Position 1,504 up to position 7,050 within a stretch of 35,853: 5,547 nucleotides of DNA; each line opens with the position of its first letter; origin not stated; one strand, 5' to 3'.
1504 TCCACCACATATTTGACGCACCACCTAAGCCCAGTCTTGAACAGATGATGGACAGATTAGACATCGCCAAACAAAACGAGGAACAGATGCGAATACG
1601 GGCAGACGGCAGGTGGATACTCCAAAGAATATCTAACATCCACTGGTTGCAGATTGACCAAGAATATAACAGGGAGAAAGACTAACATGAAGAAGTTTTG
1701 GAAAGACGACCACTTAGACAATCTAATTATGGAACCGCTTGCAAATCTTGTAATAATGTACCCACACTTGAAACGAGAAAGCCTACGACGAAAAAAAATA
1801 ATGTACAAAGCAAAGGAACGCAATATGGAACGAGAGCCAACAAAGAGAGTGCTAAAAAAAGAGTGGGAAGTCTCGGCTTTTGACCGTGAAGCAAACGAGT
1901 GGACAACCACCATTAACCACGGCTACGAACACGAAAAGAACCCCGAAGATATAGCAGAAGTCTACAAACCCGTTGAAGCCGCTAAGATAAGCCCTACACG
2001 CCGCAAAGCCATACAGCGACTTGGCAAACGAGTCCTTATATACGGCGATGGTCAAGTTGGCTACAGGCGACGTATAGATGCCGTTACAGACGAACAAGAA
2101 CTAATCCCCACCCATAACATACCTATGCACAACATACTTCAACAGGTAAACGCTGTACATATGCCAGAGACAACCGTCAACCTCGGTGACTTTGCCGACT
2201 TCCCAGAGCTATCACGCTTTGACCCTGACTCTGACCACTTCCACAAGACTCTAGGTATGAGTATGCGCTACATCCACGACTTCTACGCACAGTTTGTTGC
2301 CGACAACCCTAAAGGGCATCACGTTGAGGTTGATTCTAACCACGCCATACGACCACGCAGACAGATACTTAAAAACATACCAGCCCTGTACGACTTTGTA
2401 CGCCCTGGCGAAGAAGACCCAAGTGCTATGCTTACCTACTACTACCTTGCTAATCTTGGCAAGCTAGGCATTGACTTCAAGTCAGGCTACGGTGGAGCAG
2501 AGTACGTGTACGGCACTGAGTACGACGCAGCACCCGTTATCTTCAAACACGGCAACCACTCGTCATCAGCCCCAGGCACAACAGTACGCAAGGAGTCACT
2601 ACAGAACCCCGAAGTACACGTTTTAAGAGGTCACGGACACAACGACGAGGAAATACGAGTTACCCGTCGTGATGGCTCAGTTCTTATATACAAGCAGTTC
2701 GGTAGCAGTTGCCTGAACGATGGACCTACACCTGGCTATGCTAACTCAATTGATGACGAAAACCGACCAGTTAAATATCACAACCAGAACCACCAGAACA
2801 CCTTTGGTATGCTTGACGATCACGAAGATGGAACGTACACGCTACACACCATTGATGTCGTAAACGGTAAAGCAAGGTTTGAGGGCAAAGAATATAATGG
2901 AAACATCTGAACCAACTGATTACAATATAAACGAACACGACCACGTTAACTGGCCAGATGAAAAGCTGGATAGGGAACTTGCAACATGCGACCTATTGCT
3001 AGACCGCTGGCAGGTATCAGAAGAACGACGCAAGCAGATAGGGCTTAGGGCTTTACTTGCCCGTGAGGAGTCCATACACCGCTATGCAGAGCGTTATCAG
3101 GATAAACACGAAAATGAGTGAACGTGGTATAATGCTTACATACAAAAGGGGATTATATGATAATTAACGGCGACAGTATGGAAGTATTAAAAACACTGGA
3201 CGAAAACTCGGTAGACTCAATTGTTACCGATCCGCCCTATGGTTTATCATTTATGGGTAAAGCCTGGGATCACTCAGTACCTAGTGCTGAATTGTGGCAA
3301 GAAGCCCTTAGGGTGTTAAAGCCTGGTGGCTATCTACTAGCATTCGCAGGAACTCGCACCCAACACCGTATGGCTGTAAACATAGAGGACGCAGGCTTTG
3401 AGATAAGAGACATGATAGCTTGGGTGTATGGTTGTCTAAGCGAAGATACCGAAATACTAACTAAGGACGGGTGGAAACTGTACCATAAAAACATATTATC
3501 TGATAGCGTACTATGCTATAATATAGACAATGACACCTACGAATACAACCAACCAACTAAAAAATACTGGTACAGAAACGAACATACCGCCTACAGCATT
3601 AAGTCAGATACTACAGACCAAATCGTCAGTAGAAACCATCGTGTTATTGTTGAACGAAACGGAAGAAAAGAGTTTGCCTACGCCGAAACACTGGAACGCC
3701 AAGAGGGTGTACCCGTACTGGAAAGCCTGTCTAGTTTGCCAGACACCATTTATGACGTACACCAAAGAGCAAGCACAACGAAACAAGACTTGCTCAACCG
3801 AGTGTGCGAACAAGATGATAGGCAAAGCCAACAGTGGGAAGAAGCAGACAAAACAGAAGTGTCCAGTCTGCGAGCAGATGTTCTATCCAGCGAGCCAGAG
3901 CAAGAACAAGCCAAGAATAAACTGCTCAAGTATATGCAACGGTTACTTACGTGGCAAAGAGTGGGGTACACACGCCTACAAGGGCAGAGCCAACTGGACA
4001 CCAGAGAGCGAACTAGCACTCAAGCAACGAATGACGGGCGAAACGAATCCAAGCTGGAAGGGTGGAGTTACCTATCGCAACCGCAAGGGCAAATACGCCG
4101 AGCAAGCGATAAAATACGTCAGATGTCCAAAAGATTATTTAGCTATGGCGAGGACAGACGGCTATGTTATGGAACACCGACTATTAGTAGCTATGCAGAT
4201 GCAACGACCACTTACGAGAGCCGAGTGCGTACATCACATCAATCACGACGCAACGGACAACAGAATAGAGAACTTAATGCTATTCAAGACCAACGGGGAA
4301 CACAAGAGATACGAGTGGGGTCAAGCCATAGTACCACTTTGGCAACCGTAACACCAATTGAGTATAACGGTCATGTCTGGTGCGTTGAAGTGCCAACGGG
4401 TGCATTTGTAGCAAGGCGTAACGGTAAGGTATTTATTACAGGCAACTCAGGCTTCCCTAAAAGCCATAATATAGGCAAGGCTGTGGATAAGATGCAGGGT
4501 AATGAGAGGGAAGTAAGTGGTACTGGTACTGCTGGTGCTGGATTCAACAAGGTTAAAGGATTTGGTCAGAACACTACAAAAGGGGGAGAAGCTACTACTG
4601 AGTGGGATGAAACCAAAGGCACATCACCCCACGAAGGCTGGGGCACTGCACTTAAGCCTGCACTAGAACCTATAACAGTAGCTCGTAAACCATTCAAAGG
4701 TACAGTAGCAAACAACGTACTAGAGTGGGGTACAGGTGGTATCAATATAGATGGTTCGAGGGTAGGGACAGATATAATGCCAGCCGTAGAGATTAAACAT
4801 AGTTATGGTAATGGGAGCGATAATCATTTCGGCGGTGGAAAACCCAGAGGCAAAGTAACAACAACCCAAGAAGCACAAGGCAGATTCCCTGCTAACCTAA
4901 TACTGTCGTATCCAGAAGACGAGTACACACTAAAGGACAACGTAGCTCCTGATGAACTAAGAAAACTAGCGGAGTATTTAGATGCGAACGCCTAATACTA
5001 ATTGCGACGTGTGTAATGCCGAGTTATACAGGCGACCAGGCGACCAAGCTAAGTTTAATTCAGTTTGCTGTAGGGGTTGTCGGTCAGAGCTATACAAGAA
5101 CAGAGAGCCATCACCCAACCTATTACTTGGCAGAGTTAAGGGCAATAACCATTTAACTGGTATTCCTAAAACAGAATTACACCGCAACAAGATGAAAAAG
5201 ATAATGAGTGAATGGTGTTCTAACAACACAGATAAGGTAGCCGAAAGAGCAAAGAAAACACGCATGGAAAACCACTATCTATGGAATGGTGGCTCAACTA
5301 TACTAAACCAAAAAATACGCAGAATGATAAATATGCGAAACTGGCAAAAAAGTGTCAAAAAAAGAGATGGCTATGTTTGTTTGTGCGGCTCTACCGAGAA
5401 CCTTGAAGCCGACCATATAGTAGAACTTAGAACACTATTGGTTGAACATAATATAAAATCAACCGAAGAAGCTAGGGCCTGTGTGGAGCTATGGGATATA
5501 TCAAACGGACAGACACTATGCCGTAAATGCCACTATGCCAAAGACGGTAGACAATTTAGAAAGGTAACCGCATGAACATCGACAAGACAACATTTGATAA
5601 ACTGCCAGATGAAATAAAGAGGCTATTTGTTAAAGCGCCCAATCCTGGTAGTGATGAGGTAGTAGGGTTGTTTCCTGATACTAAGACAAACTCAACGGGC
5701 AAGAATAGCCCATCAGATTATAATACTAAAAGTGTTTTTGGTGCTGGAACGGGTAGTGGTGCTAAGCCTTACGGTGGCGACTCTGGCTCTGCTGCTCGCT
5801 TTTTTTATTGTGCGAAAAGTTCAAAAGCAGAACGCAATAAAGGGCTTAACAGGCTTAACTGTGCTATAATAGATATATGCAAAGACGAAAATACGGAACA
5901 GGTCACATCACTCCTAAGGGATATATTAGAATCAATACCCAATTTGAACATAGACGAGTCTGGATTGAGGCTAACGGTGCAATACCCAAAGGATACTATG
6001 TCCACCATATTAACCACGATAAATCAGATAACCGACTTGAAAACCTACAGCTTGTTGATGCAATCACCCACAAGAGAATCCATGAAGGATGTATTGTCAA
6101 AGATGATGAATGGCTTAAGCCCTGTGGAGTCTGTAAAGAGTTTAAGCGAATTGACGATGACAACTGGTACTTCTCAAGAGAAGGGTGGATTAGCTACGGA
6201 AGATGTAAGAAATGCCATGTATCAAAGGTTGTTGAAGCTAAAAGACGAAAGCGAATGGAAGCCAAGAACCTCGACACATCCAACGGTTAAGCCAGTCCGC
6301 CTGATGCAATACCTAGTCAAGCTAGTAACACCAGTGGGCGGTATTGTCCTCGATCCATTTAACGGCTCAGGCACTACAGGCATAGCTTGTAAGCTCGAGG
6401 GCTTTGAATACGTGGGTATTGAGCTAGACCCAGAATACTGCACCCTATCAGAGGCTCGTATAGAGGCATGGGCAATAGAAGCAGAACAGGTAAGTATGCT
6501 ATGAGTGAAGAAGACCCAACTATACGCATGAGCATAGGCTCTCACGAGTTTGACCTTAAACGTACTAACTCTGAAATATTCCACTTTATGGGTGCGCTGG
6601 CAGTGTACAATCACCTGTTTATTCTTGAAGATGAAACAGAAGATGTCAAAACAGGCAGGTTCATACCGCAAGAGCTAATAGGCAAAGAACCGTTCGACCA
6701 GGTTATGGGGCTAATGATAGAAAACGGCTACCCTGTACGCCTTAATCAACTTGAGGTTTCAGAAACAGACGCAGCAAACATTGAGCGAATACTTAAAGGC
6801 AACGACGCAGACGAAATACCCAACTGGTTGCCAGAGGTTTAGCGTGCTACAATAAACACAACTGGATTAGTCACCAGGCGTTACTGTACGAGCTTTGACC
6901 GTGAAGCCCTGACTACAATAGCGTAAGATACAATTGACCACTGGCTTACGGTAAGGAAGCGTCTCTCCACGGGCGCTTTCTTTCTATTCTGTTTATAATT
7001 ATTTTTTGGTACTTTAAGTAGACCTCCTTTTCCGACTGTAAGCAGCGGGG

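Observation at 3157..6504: Three homing-endonuclease genes in one 3.3-kb host gene, two hidden as stop-free overprints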

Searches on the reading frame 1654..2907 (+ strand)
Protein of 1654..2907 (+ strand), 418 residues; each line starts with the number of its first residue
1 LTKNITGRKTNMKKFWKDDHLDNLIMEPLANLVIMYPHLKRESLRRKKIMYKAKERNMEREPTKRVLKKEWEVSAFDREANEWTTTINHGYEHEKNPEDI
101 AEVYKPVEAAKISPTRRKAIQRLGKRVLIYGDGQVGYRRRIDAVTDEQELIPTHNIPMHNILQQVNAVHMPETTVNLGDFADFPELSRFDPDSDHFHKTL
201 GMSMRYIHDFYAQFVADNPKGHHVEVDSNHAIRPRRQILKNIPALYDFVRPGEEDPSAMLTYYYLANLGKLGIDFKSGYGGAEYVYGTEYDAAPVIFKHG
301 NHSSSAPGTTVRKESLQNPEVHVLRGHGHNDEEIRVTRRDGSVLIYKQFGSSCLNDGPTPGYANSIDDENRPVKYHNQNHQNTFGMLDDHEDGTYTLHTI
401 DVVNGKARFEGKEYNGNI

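Call 70: search_protein_families(library=phrogs, proteins=[window:1654-2907:+], max_evalue=0.00001)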
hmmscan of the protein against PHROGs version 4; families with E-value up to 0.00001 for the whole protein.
window:1654-2907:+ (418 aa): 2 families
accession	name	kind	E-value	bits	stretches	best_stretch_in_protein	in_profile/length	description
phrog_20266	-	other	3.4e-19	70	1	100-415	136-445/450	metallo-phosphoesterase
phrog_221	-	other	4.9e-13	50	1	51-412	45-358/367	metallo-phosphoesterase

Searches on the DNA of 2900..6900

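Call 51: search_rna_families(source=window, start=2900, end=6900, threshold=evalue, max_evalue=1)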
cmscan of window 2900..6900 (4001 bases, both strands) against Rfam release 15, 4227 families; matches with E-value up to 1: 0.
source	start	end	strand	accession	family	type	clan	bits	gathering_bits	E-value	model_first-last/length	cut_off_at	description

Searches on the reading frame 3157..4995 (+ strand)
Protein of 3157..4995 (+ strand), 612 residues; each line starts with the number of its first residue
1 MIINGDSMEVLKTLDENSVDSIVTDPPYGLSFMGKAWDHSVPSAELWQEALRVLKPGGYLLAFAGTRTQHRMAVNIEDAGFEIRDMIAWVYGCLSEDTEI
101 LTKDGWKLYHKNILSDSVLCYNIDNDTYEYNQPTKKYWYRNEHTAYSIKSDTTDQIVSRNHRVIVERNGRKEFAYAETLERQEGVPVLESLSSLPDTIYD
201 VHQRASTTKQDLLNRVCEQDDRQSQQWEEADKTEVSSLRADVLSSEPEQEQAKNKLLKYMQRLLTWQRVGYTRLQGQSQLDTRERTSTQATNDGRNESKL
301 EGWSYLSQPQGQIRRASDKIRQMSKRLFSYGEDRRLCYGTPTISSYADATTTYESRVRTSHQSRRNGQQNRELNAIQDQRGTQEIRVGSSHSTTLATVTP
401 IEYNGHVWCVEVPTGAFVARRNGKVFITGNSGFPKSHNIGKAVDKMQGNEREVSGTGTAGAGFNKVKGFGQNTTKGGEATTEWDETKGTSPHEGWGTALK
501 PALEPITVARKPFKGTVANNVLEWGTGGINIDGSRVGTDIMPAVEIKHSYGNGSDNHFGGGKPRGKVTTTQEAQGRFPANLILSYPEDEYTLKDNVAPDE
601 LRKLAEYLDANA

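Call 3: search_protein_families(library=pfam, proteins=[window:3157-4995:+], max_evalue=0.01)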
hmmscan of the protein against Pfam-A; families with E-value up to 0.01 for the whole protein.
window:3157-4995:+ (612 aa): 2 families
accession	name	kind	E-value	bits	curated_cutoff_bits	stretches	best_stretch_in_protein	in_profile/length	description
PF01555.25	N6_N4_Mtase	-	1.4e-08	35.4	26.7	1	19-138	1-121/221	DNA methylase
PF01170.24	UPF0020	-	0.00072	19.7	22.3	1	12-67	116-170/197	RMKL-like, methyltransferase domain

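Call 5: search_dna_similar(query=window:3157-4995:+, collection=phages, mode=protein, max_rows=30)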
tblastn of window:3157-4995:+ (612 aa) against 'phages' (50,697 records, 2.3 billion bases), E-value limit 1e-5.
Records with a match: 666; places in all: 672; records where one place covers at least 80% of the query: 1.
Best place of each record, by identity: 60-80% 12; <60% 654.
By first word of the organism name: Mycobacterium 361; Arthrobacter 64; Staphylococcus 29; Rhodobacter 25; Klebsiella 21; Vibrio 18; Pseudomonas 13; Synechococcus 12; Stx2a-converting 11; Salmonella 9; and 46 more.
By host as written in the record: Mycobacterium smegmatis mc2 155 257; Mycobacterium smegmatis mc#155 47; - 40; Arthrobacter sp. ATCC 21022 28; Rhodobacter capsulatus YW1 25; Mycobacterium smegmatis mc2155 20; Arthrobacter globiformis B-2979 14; Staphylococcus aureus 13; and 125 more.
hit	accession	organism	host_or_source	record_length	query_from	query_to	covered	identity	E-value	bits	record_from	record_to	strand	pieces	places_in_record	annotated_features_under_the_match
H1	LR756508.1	uncultured phage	metagenomic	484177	5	599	97%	39.2%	2e-107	361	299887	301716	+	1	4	record has no annotation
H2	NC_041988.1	Mycobacterium phage ShiLan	Mycobacterium smegmatis mc2 155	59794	2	583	55%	49.6%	7e-27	348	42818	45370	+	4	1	65: DNA methyltransferase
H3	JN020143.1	Mycobacterium phage ShiLan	Mycobacterium smegmatis mc2 155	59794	2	583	55%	49.6%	7e-27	348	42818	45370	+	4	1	65: DNA methylase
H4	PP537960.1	Mycobacterium phage FreddyB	Mycobacterium smegmatis mc#155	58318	2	583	57%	47.5%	2e-33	309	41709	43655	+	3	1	67: DNA methyltransferase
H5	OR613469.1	Mycobacterium phage BlueCrab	Mycobacterium smegmatis mc2 155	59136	2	583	57%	47.5%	2e-33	309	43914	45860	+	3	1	67: DNA methyltransferase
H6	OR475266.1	Mycobacterium phage Martik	Mycobacterium smegmatis mc#155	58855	2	583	56%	47.3%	4e-33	308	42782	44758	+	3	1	66: DNA methyltransferase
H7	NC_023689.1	Mycobacterium phage Lilac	Mycobacterium smegmatis mc2 155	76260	1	580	56%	47.4%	7e-39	312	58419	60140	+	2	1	101: DNA methyltransferase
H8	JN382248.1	Mycobacterium phage Lilac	Mycobacterium smegmatis mc2 155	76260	1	580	56%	47.4%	7e-39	312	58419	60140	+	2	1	101: DNA methyltransferase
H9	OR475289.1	Mycobacterium phage Starcevich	Mycobacterium smegmatis mc#155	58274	2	583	57%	45.9%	2e-23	348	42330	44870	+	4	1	66: DNA methyltransferase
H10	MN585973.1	Mycobacterium phage StAnnes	Mycobacterium smegmatis mc2 155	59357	2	583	57%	45.8%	3e-37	296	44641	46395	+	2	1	70: endonuclease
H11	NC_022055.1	Mycobacterium phage Bobi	Mycobacterium smegmatis mc2 155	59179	2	583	56%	46.5%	9e-38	299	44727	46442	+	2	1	73: DNA methyltransferase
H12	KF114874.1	Mycobacterium phage Bobi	Mycobacterium smegmatis mc2 155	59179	2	583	56%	46.5%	9e-38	299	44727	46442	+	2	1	73: DNA methylase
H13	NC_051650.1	Mycobacterium phage DRBy19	Mycobacterium smegmatis mc#155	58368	2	583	51%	50.8%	2e-22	323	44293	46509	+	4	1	70: DNA methyltransferase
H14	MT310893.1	Mycobacterium phage DRBy19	Mycobacterium smegmatis mc#155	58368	2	583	51%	50.8%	2e-22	323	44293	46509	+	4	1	70: helix-turn-helix DNA-binding domain protein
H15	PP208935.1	Mycobacterium phage Philus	Mycobacterium smegmatis mc#155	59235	2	583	51%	50.8%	2e-22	323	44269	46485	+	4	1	70: DNA methyltransferase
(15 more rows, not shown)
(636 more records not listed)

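Call 7: get_annotated_region(hit=H1, flank=4000)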
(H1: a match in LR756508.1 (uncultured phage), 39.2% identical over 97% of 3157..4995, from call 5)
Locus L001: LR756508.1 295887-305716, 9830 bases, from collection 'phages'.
description: uncultured phage genome assembly, chromosome: 1.
organism: uncultured phage (NCBI taxid 278008)
taxonomy: Viruses; environmental samples
host: -; source: metagenomic; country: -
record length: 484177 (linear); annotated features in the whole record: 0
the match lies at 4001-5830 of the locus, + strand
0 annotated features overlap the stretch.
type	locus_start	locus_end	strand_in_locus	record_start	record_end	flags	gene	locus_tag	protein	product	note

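Call 37: get_annotated_region(hit=H2, flank=500)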
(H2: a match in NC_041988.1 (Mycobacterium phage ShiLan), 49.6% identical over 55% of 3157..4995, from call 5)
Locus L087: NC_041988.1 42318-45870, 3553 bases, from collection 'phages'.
description: Mycobacterium phage ShiLan, complete genome.
organism: Mycobacterium phage ShiLan (NCBI taxid 1036616)
taxonomy: Viruses; Duplodnaviria; Heunggongvirae; Uroviricota; Caudoviricetes; Gracegardnervirinae; Cheoctovirus; Mycobacterium virus Shilan
host: Mycobacterium smegmatis mc2 155; source: soil; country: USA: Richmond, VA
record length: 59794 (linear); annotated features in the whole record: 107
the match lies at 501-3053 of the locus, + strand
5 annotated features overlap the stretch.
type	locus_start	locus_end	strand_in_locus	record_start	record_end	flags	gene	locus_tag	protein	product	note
CDS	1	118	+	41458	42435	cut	63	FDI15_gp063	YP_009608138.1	AAA family ATPase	gp63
CDS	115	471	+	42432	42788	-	64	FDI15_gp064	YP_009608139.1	HNH endonuclease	gp64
CDS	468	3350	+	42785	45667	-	65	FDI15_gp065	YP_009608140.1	DNA methyltransferase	gp65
CDS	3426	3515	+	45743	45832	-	66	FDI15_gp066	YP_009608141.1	hypothetical protein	gp66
CDS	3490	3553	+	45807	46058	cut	67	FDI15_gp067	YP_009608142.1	methyltransferase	gp67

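Call 84: find_homologous_proteins(query=window:3157-4992:+, max_evalue=1e-20)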
Query window:3157-4992:+ (612 aa): 8000 proteins with E <= 1e-20 among 8000 candidates; the best 120 are listed.
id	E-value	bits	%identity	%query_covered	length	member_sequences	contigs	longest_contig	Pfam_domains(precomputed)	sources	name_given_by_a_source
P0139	0.0e+0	1405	100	100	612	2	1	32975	PF01555.25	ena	-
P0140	3.2e-220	751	60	98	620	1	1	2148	PF01555.25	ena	-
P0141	1.1e-190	653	56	94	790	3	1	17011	PF01170.25,PF01555.25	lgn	-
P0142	5.8e-181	621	50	99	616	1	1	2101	PF01555.25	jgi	-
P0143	2.8e-177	609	51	99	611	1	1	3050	PF01555.25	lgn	-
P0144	7.8e-177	608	51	95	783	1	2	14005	PF01555.25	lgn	-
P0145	8.6e-176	604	50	95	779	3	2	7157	PF01555.25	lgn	-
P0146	1.4e-173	597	49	98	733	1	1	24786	PF01555.25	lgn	-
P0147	1.8e-170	587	50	95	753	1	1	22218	PF13847.13,PF01170.25,PF01555.25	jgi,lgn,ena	-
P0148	3.1e-170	586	51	94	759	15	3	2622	PF01555.25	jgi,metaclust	metaclust:\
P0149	1.4e-168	580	52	95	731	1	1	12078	PF01555.25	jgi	-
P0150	3.4e-168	579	49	95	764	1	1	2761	PF01555.25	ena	-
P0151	3.8e-168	579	52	94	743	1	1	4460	PF01170.25,PF01555.25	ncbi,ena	-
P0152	9.8e-168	578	48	100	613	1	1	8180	PF01555.25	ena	-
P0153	5.0e-167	575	48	100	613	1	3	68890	PF01555.25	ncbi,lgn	-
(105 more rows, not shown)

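Call 93: predict_structure(alignment_id=A6)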
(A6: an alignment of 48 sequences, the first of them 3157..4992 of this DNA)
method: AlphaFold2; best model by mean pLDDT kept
length: 612 residues; sequences in the alignment: 48
mean_pLDDT: 55.8   pTM: 0.39
mean pLDDT of the five models: 55.8, 55.5, 51.2, 48.9, 48.1
residues with pLDDT >= 90: 29; 70-90: 198; 50-70: 100; < 50: 285
segments of 3 or more residues with pLDDT < 50: 26-39, 89-93, 227-382, 432-437, 457-483, 495-503, 533-596
pLDDT, mean of each block of 10 residues (from residue 1): 65 90 56 39 86 91 73 89 72 64 79 81 86 71 74 78 80 80 81 82 79 79 53 36 29 25 22 23 24 22 24 28 29 24 23 23 27 32 57 82 65 82 82 45 69 56 33 35 59 47 69 84 74 46 44 40 41 42 30 45 61 44
secondary structure, 60 per line:
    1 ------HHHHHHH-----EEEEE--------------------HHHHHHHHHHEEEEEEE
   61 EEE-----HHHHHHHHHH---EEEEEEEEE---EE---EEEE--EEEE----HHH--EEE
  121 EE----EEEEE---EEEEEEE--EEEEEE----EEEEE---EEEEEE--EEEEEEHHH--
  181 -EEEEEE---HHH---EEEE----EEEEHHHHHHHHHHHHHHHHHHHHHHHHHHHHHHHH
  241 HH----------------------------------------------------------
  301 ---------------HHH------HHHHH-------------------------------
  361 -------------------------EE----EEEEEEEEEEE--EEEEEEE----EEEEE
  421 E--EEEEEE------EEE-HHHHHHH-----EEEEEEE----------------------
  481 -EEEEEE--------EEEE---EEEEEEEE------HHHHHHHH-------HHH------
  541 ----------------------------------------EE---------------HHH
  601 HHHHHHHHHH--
elements in order: H7-13 E19-23 H44-53 E54-63 H69-78 E82-90 E99-102 E105-108 E118-122 E127-131 E135-141 E144-149 E154-158 E162-167 E170-175 E182-187 E197-200 E205-208 H209-242 H325-329 E392-402 E405-411 E416-421 E424-429 E436-438 H440-446 E452-458 E482-487 E496-499 E503-510 H517-524 H598-610

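Call 95: fold_search(model_id=the predicted structure, library=pdb)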
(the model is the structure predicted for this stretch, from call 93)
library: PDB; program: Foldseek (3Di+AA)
matches with E <= 10: 1310; with E <= 0.001: 23
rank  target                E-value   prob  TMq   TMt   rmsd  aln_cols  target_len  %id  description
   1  6zgq_A                1.1e-06  1.00  0.16  0.60   7.9       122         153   24  AceL NrdHF class 3 split intein GSH linked splice inactive variant - C124A, N146A (released 2020-09-16)
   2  6zgq_B                3.8e-06  1.00  0.16  0.59   7.9       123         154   25  AceL NrdHF class 3 split intein GSH linked splice inactive variant - C124A, N146A (released 2020-09-16)
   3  6pbd_B                2.1e-05  1.00  0.13  0.24   3.8        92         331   35  DNA N6-Adenine Methyltransferase CcrM In Complex with Double-Stranded DNA Oligonucleotide Containing Its Recognition S (released 2019-10-23)
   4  9hth_B                9.9e-05  1.00  0.15  0.49   3.0       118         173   14  Crystal structure of the fused, cysteine-less Aes123 PolB1 split intein (with S1A, N159A mutations) (released 2025-05-07)
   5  6pbd_A                1.2e-04  1.00  0.13  0.22   3.9       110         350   28  DNA N6-Adenine Methyltransferase CcrM In Complex with Double-Stranded DNA Oligonucleotide Containing Its Recognition S (released 2019-10-23)
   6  6tmm_BBB              1.3e-04  1.00  0.15  0.52   3.7       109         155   16  BIL2 domain from T.thermophila BUBL1 locus (C1A-N143A) (released 2020-12-16)
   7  7cfv_MODEL_1_A        1.8e-04  1.00  0.13  0.50   5.1       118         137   19  Solution NMR structure of DnaX mini intein from Spirulina platensis (released 2020-12-23)
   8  6tmm_AAA              2.4e-04  1.00  0.15  0.51   4.8       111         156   15  BIL2 domain from T.thermophila BUBL1 locus (C1A-N143A) (released 2020-12-16)
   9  6y75_B                2.9e-04  1.00  0.14  0.53   3.3       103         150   16  BIL2 domain from T.thermophila BUBL1 locus (C1A-N143A) (released 2021-02-03)
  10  5hfj_A                3.4e-04  1.00  0.12  0.33   3.7        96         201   26  crystal structure of M1.HpyAVI-SAM complex (released 2016-11-16)
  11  8s9o_B                3.6e-04  1.00  0.11  0.29   4.0        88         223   27  DNA cytosine-N4 methyltransferase (residues 61-324) from the Bdelloid rotifer Adineta vaga - P1 crystal form (released 2023-08-02)
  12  2zie_B                4.0e-04  1.00  0.12  0.31   3.7        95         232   29  Crystal Structure of TTHA0409, Putatative DNA Modification Methylase from Thermus thermophilus HB8- Selenomethionine d (released 2008-07-29)
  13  9hth_A                5.1e-04  1.00  0.15  0.49   2.8       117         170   14  Crystal structure of the fused, cysteine-less Aes123 PolB1 split intein (with S1A, N159A mutations) (released 2025-05-07)
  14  8vyd_B                6.3e-04  1.00  0.11  0.24   3.2        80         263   32  A novel synthase generates m4(2)C to stabilize the archaeal ribosome (released 2024-11-06)
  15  8s9o_A                6.3e-04  1.00  0.12  0.29   4.2        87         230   26  DNA cytosine-N4 methyltransferase (residues 61-324) from the Bdelloid rotifer Adineta vaga - P1 crystal form (released 2023-08-02)
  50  1mi8                  5.6e-03  1.00  0.14  0.53   2.9       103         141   14  2.0 Angstrom crystal structure of a DnaB intein from Synechocystis sp. PCC 6803 (released 2003-08-19)
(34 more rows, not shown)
